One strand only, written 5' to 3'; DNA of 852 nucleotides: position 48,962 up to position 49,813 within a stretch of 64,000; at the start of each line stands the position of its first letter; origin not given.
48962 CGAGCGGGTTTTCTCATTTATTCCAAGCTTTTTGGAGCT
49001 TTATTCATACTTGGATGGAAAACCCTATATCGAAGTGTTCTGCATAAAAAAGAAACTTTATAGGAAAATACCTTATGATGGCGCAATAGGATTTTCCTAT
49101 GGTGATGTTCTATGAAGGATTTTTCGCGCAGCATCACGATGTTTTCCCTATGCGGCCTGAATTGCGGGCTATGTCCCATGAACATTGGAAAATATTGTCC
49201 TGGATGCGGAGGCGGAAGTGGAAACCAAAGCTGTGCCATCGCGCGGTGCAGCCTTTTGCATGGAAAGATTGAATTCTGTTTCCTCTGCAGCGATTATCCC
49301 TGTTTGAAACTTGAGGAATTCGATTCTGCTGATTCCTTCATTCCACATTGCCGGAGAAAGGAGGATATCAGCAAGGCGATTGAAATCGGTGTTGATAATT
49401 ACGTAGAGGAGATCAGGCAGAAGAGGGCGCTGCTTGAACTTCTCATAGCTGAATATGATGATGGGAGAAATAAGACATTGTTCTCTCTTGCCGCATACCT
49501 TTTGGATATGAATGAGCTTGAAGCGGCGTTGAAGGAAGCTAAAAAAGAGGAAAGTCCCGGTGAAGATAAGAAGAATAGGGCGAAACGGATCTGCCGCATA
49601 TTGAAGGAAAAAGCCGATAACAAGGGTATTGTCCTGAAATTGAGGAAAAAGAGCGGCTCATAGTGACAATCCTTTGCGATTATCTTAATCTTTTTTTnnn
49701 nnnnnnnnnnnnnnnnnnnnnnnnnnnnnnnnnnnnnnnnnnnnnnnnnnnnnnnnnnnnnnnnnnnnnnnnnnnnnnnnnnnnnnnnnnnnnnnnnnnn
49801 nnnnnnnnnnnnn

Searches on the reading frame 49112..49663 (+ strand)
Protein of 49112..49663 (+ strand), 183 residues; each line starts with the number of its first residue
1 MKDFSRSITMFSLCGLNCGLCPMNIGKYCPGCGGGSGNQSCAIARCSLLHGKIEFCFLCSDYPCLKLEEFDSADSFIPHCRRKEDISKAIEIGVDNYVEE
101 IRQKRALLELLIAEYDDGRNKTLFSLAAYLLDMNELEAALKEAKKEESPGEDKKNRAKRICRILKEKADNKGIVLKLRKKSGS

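Call 18: search_protein_families(library=pfam, proteins=[window:49112-49663:+], max_evalue=0.00001)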
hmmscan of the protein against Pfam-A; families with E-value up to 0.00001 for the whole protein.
window:49112-49663:+ (183 aa): 1 family
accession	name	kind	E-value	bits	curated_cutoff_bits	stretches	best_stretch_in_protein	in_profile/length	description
PF12675.12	DUF3795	-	2.1e-06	28.6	22.6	0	10-68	1-82/83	Protein of unknown function (DUF3795)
